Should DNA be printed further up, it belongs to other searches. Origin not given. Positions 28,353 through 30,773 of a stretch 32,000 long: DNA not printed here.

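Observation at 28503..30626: GNAT acetyltransferase fused to a ~500-aa unassigned domain ending in a coiled-coil stalk, a two-helix membrane hairpin and a poly-Arg tail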

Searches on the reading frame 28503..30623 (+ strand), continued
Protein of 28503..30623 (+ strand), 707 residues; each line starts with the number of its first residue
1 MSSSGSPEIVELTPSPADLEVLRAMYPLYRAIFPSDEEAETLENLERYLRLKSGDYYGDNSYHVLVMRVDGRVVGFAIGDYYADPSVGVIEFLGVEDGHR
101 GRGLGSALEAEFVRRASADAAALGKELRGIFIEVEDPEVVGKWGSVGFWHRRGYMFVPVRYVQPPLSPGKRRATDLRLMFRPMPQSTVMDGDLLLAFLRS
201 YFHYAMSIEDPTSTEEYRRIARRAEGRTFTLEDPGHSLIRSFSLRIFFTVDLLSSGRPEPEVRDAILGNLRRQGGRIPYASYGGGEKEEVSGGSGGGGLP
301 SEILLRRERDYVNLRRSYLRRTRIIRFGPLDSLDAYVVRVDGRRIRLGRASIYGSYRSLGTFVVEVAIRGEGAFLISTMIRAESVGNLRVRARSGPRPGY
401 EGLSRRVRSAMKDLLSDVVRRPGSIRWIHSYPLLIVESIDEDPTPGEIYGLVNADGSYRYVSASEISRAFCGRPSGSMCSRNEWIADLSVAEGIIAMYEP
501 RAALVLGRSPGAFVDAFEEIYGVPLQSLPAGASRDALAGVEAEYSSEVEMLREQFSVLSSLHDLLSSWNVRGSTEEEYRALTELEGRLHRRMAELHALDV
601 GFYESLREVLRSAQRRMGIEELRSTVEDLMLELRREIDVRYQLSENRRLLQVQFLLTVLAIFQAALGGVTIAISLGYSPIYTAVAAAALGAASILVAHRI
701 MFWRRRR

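Call 101: fold_search(model_id=the predicted structure, library=pdb)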
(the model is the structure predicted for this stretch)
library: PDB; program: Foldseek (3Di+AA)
matches with E <= 10: 914; with E <= 0.001: 312
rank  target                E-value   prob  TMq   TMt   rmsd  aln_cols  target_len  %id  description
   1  4pv6_E                3.3e-07  1.00  0.18  0.71   4.3       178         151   20  Crystal Structure Analysis of Ard1 from Thermoplasma volcanium (released 2015-01-21)
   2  1tiq_A                4.3e-07  1.00  0.19  0.69   3.9       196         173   13  Crystal Structure of an Acetyltransferase (PaiA) in complex with CoA and DTT from Bacillus subtilis, Northeast Structu (released 2004-07-13)
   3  4pv6_C                5.6e-07  1.00  0.18  0.68   4.7       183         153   20  Crystal Structure Analysis of Ard1 from Thermoplasma volcanium (released 2015-01-21)
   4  4j3g_A                5.9e-07  1.00  0.18  0.64   4.7       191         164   21  Crystal structure of Ribosomal-protein-alanine N-acetyltransferase from Brucella melitensis (released 2013-03-13)
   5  4pv6_D                7.2e-07  1.00  0.18  0.72   4.3       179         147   20  Crystal Structure Analysis of Ard1 from Thermoplasma volcanium (released 2015-01-21)
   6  4pv6_J                7.6e-07  1.00  0.18  0.71   4.6       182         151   20  Crystal Structure Analysis of Ard1 from Thermoplasma volcanium (released 2015-01-21)
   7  4pv6_K                8.5e-07  1.00  0.17  0.69   4.8       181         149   18  Crystal Structure Analysis of Ard1 from Thermoplasma volcanium (released 2015-01-21)
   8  2i79_E                8.5e-07  1.00  0.18  0.65   5.3       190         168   16  The crystal structure of the acetyltransferase of GNAT family from Streptococcus pneumoniae (released 2006-10-10)
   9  4pv6_L                8.9e-07  1.00  0.18  0.73   4.3       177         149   20  Crystal Structure Analysis of Ard1 from Thermoplasma volcanium (released 2015-01-21)
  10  1tiq_B                9.9e-07  1.00  0.18  0.69   5.0       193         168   14  Crystal Structure of an Acetyltransferase (PaiA) in complex with CoA and DTT from Bacillus subtilis, Northeast Structu (released 2004-07-13)
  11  4pv6_F                1.0e-06  1.00  0.17  0.70   4.5       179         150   19  Crystal Structure Analysis of Ard1 from Thermoplasma volcanium (released 2015-01-21)
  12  2vi7_C                1.0e-06  1.00  0.18  0.65   4.7       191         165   16  Structure of a Putative Acetyltransferase (PA1377)from Pseudomonas aeruginosa (released 2008-05-20)
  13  4pv6_B                1.2e-06  1.00  0.18  0.71   4.4       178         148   20  Crystal Structure Analysis of Ard1 from Thermoplasma volcanium (released 2015-01-21)
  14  4e2a_A                1.2e-06  1.00  0.19  0.66   4.7       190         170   16  Crystal Structure of the Putative acetyltransferase from Streptococcus mutans (released 2013-03-13)
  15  2i79_A                1.4e-06  1.00  0.18  0.64   5.3       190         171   16  The crystal structure of the acetyltransferase of GNAT family from Streptococcus pneumoniae (released 2006-10-10)
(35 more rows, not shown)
